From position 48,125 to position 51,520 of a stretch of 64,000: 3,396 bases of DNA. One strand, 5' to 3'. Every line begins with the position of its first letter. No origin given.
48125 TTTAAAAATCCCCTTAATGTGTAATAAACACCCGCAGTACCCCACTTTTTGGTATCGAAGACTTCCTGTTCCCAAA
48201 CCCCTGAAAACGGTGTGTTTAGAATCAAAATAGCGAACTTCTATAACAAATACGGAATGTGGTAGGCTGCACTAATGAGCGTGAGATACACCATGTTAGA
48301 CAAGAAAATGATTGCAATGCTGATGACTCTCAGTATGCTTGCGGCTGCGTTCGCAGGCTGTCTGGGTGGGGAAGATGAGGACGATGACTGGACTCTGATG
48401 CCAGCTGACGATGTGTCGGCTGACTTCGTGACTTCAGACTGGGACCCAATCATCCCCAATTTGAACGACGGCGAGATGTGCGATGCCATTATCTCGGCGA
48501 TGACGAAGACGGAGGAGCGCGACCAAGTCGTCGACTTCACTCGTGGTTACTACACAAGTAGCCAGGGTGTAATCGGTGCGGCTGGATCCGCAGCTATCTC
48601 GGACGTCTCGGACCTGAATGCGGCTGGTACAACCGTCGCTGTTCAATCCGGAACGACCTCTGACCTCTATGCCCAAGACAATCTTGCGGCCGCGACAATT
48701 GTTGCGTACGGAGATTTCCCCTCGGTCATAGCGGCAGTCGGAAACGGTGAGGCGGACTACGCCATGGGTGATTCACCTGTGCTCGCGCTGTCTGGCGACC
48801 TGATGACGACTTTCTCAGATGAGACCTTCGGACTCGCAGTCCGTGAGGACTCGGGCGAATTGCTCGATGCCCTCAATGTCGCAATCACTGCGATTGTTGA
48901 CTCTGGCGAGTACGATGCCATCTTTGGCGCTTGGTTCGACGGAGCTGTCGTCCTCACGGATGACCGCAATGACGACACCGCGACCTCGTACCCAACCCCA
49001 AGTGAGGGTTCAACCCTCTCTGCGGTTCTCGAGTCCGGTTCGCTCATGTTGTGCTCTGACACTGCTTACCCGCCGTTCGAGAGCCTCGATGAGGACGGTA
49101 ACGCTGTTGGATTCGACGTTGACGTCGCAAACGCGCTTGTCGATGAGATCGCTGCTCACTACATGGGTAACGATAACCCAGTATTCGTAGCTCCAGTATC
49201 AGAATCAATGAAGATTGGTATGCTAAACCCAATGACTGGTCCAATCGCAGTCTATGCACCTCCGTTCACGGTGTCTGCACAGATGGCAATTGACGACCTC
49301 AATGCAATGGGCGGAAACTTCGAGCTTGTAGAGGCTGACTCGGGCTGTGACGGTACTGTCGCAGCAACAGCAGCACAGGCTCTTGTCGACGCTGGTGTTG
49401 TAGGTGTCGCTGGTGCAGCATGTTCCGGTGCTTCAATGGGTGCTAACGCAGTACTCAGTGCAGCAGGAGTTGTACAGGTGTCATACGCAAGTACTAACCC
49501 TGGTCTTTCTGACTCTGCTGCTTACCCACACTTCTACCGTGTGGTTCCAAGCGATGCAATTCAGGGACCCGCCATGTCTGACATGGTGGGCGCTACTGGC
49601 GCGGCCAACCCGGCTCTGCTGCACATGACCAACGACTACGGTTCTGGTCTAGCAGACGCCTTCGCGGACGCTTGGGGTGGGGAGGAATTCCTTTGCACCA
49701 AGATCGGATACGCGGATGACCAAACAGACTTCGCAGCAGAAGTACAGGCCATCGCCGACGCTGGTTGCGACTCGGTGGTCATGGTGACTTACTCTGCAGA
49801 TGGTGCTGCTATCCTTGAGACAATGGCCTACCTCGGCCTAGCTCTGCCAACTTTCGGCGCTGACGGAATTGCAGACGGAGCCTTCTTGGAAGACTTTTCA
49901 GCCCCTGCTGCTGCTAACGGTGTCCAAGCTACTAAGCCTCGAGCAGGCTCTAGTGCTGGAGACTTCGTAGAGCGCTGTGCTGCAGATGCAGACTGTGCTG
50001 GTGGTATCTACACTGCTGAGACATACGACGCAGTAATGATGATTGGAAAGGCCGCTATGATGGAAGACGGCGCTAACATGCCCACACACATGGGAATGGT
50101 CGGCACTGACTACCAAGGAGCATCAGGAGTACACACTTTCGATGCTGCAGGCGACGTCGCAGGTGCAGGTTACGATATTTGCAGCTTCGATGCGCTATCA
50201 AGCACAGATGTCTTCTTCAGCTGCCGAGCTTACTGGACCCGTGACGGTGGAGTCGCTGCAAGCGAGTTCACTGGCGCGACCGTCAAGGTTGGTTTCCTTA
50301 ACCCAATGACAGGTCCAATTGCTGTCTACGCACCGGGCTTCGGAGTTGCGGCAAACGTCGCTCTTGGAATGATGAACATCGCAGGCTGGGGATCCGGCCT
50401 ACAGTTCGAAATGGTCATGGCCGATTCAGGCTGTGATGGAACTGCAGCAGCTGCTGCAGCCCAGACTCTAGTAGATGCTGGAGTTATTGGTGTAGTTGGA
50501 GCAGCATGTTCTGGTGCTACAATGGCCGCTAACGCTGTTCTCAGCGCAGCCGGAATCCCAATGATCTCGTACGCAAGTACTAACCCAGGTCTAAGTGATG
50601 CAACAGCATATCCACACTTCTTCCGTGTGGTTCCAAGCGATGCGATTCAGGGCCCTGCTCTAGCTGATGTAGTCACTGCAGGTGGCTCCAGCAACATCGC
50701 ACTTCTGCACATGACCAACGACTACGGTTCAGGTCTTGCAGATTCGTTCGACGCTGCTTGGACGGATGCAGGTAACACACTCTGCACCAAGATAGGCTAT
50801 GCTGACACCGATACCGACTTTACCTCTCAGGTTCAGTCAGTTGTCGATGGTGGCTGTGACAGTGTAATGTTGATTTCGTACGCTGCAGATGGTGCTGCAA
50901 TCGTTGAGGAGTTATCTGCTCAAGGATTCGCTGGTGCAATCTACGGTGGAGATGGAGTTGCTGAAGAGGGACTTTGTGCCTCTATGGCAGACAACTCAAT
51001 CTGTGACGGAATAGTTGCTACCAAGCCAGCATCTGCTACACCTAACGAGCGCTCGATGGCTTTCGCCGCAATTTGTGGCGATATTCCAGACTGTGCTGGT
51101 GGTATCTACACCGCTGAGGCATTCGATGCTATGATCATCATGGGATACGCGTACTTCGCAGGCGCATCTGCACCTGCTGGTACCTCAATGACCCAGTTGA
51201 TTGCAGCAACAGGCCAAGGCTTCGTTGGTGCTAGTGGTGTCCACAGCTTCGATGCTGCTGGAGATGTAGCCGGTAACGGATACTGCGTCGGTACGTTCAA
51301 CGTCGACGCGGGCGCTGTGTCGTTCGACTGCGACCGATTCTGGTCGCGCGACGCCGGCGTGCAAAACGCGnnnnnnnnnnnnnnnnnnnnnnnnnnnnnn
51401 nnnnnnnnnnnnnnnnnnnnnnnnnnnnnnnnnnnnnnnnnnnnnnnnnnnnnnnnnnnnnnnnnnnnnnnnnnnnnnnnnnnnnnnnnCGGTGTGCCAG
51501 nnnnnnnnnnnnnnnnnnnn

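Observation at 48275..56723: Atypical Liv-type ABC importer: substrate-binding protein with tandem-duplicated LivJ-like domains plus an extra type-2 PBP-like domain, and a single 1241-aa fused LivH-LivM permease with large non-membrane inserts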

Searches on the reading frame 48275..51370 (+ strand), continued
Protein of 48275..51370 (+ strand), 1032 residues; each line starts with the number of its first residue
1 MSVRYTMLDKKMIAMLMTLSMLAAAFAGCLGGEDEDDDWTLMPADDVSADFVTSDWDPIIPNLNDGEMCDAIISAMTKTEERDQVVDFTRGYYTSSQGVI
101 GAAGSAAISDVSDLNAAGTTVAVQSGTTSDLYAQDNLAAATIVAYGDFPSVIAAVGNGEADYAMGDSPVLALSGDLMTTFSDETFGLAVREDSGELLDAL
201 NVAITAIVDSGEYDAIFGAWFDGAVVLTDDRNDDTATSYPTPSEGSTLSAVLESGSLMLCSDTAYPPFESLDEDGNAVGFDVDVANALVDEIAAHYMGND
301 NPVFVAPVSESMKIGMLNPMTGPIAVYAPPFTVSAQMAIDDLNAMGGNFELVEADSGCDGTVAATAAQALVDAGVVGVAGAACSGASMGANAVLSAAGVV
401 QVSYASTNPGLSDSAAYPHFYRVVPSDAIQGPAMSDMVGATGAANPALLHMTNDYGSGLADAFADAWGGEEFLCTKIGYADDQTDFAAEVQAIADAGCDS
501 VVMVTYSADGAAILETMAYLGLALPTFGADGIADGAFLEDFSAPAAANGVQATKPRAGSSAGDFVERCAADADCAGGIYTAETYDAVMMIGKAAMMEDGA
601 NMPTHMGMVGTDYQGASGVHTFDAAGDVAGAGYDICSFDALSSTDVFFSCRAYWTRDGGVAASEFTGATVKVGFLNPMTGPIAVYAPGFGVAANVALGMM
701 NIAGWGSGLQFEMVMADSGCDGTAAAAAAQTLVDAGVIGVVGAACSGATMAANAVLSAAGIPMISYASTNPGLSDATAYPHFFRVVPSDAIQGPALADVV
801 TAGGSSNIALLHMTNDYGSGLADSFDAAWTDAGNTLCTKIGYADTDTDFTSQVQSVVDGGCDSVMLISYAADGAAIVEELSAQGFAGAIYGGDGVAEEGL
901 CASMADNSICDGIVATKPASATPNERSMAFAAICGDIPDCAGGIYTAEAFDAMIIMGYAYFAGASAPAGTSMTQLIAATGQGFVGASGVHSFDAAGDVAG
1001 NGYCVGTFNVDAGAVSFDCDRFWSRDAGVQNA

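Call 57: list_cluster_members(proteins=[P0242, P0245, P0248, P0253, P0259, P0283, P0304, P0364, P0373, P0281])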
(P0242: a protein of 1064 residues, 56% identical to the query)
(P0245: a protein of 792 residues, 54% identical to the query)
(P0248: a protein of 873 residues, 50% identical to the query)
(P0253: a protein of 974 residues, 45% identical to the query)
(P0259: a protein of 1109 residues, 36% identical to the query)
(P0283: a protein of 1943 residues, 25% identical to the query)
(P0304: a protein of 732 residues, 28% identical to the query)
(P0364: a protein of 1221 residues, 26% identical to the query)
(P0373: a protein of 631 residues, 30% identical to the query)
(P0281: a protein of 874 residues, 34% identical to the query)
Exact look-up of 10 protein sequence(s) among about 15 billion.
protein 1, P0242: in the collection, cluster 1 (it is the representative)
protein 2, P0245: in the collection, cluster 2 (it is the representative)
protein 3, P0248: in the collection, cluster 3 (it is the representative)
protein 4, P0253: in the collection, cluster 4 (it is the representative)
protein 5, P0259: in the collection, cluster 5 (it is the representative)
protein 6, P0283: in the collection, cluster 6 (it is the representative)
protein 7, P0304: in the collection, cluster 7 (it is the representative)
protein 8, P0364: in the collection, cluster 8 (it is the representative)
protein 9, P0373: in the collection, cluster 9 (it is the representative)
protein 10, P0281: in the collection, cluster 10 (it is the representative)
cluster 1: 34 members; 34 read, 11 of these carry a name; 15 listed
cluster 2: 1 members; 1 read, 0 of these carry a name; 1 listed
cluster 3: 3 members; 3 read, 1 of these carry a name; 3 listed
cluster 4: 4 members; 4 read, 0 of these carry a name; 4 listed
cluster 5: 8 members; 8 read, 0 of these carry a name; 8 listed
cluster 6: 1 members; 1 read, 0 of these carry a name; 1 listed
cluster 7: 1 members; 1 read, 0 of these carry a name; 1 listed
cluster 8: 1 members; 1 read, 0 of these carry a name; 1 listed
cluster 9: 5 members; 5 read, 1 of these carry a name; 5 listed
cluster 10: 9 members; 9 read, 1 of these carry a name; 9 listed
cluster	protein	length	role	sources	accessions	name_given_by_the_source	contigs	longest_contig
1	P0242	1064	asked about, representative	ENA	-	-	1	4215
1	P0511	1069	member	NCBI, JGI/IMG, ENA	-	branched-chain amino acid transport system substrate-binding protein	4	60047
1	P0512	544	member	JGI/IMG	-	branched-chain amino acid transport system substrate-binding protein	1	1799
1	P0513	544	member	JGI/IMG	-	branched-chain amino acid transport system substrate-binding protein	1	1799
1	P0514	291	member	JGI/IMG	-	ABC-type branched-subunit amino acid transport system substrate-binding protein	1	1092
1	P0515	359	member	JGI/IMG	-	branched-chain amino acid transport system substrate-binding protein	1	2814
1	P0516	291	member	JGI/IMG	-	ABC-type branched-subunit amino acid transport system substrate-binding protein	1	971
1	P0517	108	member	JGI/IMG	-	hypothetical protein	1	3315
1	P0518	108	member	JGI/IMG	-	ABC-type branched-subunit amino acid transport system substrate-binding protein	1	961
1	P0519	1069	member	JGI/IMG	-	branched-chain amino acid transport system substrate-binding protein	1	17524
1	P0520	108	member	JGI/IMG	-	hypothetical protein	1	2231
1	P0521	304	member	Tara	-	strand:- start:1843 stop:2757 length:915 start_codon:yes stop_codon:yes gene_type:complete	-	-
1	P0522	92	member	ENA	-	-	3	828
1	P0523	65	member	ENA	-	-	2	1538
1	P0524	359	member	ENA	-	-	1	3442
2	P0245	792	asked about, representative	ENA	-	-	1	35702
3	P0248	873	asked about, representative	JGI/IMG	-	branched-chain amino acid transport system substrate-binding protein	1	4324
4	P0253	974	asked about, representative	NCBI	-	-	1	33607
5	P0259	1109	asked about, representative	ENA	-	-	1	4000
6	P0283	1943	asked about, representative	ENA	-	-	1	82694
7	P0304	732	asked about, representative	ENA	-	-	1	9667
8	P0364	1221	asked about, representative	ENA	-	-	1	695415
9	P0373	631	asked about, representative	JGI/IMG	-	-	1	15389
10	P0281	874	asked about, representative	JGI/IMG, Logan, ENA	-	-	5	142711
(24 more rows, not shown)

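Call 75: search_protein_families(library=pfam, proteins=[P0241, P0245, P0248, P0250, P0260, P0281, P0373, P0386, P0330, P0251], max_evalue=0.0001)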
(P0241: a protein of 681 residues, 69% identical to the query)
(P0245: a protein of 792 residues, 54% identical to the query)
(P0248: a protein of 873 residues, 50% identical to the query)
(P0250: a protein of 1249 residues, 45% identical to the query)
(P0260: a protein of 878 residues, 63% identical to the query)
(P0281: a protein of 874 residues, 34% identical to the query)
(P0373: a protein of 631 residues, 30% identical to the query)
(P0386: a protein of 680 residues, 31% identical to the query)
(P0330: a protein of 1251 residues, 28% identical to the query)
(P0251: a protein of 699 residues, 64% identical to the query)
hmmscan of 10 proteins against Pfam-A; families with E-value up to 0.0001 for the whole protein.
P0241 (681 aa): 3 families
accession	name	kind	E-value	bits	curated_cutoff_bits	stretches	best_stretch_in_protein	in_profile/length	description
PF01094.35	ANF_receptor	-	4.6e-27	95.4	25.4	1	341-653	4-345/353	Receptor family ligand binding region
PF13458.12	Peripla_BP_6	-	2.2e-26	93.8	31.7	1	324-571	2-250/343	Periplasmic binding protein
PF00497.25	SBP_bac_3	-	1.7e-25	89.7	26.4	2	57-227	37-125/132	Bacterial extracellular solute-binding proteins, family 3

P0245 (792 aa): 2 families
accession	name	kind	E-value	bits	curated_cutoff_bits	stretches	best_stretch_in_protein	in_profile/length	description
PF01094.35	ANF_receptor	-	1.1e-70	238.9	25.4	2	104-395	22-347/353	Receptor family ligand binding region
PF13458.12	Peripla_BP_6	-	1.3e-60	206.3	31.7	2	68-354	2-293/343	Periplasmic binding protein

P0248 (873 aa): 3 families
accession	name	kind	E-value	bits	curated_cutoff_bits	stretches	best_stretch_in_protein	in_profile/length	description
PF13458.12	Peripla_BP_6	-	2.7e-64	218.4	31.7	2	40-260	1-221/343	Periplasmic binding protein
PF01094.35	ANF_receptor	-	1.4e-53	182.7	25.4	2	62-389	4-352/353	Receptor family ligand binding region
PF13433.12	Peripla_BP_5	-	2.2e-05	24.2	27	0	41-264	1-223/363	Periplasmic binding protein domain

P0250 (1249 aa): 6 families
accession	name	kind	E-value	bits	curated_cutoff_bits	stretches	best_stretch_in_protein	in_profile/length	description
PF13458.12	Peripla_BP_6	-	1.8e-62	212.4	31.7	2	396-697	2-297/343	Periplasmic binding protein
PF01094.35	ANF_receptor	-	4.3e-59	200.8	25.4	2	421-745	8-348/353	Receptor family ligand binding region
PF18911.6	PKD_4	-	1.1e-07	32.2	27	1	1091-1168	2-76/85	PKD domain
PF22352.2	K319L-like_PKD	-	8.6e-06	26.1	27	0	1097-1176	1-84/84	K319L-like, PKD domain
PF00801.26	PKD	-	9.1e-06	26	23.5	1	1100-1167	8-72/80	PKD domain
PF13433.12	Peripla_BP_5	-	6.6e-05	22.6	27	0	27-111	1-87/363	Periplasmic binding protein domain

P0260 (878 aa): 4 families
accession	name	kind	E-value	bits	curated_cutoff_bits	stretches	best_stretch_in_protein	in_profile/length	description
PF00497.25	SBP_bac_3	-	5.5e-23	81.6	26.4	2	225-401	39-131/132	Bacterial extracellular solute-binding proteins, family 3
PF00057.23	Ldl_recept_a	-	3e-13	50.2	24.1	2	639-670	5-36/37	Low-density lipoprotein receptor domain class A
PF12999.12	PRKCSH-like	-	5.7e-06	26.7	34.9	1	638-725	34-129/176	Glucosidase II beta subunit-like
PF10613.14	Lig_chan-Glu_bd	-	7.2e-05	23.3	30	0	231-276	65-108/115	Ligated ion channel L-glutamate- and glycine-binding site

P0281 (874 aa): 3 families
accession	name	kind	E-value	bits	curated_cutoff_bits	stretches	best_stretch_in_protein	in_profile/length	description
PF13458.12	Peripla_BP_6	-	7.6e-60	203.8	31.7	2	133-460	1-326/343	Periplasmic binding protein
PF01094.35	ANF_receptor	-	2.3e-37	129.3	25.4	2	154-473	3-350/353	Receptor family ligand binding region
PF13433.12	Peripla_BP_5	-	1.8e-06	27.7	27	0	134-204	1-74/363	Periplasmic binding protein domain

P0373 (631 aa): 5 families
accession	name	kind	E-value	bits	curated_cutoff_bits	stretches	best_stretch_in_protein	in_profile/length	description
PF13458.12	Peripla_BP_6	-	1.3e-53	183.3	31.7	1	286-621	1-342/343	Periplasmic binding protein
PF00497.25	SBP_bac_3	-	8.2e-40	136.1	26.4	1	43-261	2-130/132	Bacterial extracellular solute-binding proteins, family 3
PF01094.35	ANF_receptor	-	5.7e-23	82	25.4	1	321-617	22-349/353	Receptor family ligand binding region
PF13433.12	Peripla_BP_5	-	3.7e-18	66.2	27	1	289-605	3-322/363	Periplasmic binding protein domain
PF10613.14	Lig_chan-Glu_bd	-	4.3e-10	40.1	30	1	56-133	22-112/115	Ligated ion channel L-glutamate- and glycine-binding site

P0386 (680 aa): 5 families
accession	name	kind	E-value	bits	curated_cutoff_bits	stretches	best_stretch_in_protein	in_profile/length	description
PF00497.25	SBP_bac_3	-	2.7e-41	140.9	26.4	1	442-662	1-130/132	Bacterial extracellular solute-binding proteins, family 3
PF13458.12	Peripla_BP_6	-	5.7e-41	141.8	31.7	1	68-414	1-339/343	Periplasmic binding protein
PF01094.35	ANF_receptor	-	2.2e-24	86.6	25.4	1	90-409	4-348/353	Receptor family ligand binding region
PF13433.12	Peripla_BP_5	-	6.2e-09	35.9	27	1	196-367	126-300/363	Periplasmic binding protein domain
PF10613.14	Lig_chan-Glu_bd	-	2.3e-06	28.1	30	1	484-534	63-113/115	Ligated ion channel L-glutamate- and glycine-binding site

P0330 (1251 aa): 7 families
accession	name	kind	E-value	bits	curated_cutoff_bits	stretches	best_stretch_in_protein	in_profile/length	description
PF00497.25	SBP_bac_3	-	1.3e-118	391.1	26.4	4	516-735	1-131/132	Bacterial extracellular solute-binding proteins, family 3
PF03781.23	FGE-sulfatase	-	4.9e-50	171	23.3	1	1025-1244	7-254/255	Sulfatase-modifying factor enzyme 1-like domain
PF10613.14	Lig_chan-Glu_bd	-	2.7e-19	69.8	30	0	526-608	12-113/115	Ligated ion channel L-glutamate- and glycine-binding site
PF09084.16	NMT1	-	1.1e-16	61.9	20.5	0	829-936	33-146/216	NMT1/THI5 like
PF12974.12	Phosphonate-bd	-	7.1e-11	42.4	27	0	641-683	26-68/242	ABC transporter, phosphonate, periplasmic substrate-binding protein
PF16868.10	NMT1_3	-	2.4e-05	24.6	27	0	869-937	95-167/289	NMT1-like family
PF03180.19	Lipoprotein_9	-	2.9e-05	23.8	27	0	626-672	6-54/236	NlpA lipoprotein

P0251 (699 aa): 5 families
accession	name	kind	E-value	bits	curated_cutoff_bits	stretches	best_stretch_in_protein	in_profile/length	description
PF00497.25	SBP_bac_3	-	2.3e-27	95.8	26.4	2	294-469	38-131/132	Bacterial extracellular solute-binding proteins, family 3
PF01094.35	ANF_receptor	-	1.1e-22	81.1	25.4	1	585-688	8-114/353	Receptor family ligand binding region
PF13458.12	Peripla_BP_6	-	8.1e-18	65.6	31.7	1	559-695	1-137/343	Periplasmic binding protein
PF13240.11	Zn_Ribbon_1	-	4.2e-06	26.8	25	1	2-24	1-23/23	zinc-ribbon domain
PF10613.14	Lig_chan-Glu_bd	-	4.8e-05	23.9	30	0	300-346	64-109/115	Ligated ion channel L-glutamate- and glycine-binding site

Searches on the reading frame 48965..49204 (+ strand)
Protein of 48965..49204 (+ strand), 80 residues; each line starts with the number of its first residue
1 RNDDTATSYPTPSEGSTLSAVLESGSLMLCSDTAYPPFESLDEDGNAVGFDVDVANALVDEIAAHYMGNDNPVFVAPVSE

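Call 13: search_protein_families(library=pfam, proteins=[window:48965-49204:+], max_evalue=1)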
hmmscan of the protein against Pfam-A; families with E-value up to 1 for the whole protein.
seq(80 aa): 1 family
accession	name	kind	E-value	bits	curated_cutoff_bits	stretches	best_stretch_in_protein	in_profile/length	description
PF00497.25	SBP_bac_3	-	4.5e-07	30.1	26.4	1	28-63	2-37/132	Bacterial extracellular solute-binding proteins, family 3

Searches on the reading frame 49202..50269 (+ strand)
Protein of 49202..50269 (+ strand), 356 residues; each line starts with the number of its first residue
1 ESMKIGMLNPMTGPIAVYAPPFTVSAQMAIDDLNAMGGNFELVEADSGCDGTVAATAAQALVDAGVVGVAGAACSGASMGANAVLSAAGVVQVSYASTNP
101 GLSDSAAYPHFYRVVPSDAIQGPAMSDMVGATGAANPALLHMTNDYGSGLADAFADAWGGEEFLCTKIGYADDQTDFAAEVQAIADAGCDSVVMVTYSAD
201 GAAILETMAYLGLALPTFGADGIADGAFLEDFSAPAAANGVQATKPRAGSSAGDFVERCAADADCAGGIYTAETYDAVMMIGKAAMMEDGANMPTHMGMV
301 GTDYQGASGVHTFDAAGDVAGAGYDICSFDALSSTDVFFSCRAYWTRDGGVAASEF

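Call 14: search_solved_structures(query=window:49202-50269:+, max_evalue=0.00001, show_alignments=2)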
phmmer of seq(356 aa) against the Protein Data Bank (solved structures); distinct sequences matched with E-value up to 0.00001: 72 (the best 60 are shown).
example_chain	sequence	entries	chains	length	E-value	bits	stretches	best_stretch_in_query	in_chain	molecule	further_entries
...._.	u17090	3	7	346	2.4e-23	86.4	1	2-331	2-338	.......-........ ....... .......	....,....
2lbp_A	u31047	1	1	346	5.9e-22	81.8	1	2-331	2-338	LEUCINE-BINDING PROTEIN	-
1z15_A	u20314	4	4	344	8.4e-22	81.3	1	1-331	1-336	Leu/Ile/Val-binding protein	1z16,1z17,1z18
2liv_A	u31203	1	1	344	3.6e-21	79.2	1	1-331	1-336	LEUCINE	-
4gnr_A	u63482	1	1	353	5.8e-21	78.5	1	2-324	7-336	ABC transporter substrate-binding protein-branched chain amino acid transport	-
4mlc_A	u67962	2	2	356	2.1e-19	73.4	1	14-321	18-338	Extracellular ligand-binding receptor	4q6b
3hut_A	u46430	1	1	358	1.7e-17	67.1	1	5-315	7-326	putative branched-chain amino acid ABC transporter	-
4n0q_A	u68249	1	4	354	2.9e-17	66.3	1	3-330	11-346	Leu/Ile/Val-binding protein homolog 3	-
8z0g_A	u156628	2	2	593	4.2e-17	65.8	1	12-331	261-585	Leu/Ile/Val-binding protein,Leu/Ile/Val-binding protein,mNeonGreen | NeIle,Leu/Ile/Val-binding protein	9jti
3ipc_A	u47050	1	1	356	5.5e-14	55.6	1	7-325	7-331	ABC transporter, substrate binding protein (Amino acid)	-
8q52_A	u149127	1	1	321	2.1e-13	53.7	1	2-129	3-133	Leucine-specific-binding protein,Chemotaxis protein CheY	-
3ip5_A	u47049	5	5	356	2.4e-13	53.5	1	7-325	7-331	ABC transporter, substrate binding protein (Amino acid)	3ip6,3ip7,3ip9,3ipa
6bt5_A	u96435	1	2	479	6.4e-12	48.8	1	66-156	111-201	Metabotropic glutamate receptor 8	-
6bsz_A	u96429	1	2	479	6.7e-12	48.7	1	66-156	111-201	Metabotropic glutamate receptor 8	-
6e5v_A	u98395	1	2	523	8.1e-12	48.5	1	66-156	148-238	Metabotropic glutamate receptor 8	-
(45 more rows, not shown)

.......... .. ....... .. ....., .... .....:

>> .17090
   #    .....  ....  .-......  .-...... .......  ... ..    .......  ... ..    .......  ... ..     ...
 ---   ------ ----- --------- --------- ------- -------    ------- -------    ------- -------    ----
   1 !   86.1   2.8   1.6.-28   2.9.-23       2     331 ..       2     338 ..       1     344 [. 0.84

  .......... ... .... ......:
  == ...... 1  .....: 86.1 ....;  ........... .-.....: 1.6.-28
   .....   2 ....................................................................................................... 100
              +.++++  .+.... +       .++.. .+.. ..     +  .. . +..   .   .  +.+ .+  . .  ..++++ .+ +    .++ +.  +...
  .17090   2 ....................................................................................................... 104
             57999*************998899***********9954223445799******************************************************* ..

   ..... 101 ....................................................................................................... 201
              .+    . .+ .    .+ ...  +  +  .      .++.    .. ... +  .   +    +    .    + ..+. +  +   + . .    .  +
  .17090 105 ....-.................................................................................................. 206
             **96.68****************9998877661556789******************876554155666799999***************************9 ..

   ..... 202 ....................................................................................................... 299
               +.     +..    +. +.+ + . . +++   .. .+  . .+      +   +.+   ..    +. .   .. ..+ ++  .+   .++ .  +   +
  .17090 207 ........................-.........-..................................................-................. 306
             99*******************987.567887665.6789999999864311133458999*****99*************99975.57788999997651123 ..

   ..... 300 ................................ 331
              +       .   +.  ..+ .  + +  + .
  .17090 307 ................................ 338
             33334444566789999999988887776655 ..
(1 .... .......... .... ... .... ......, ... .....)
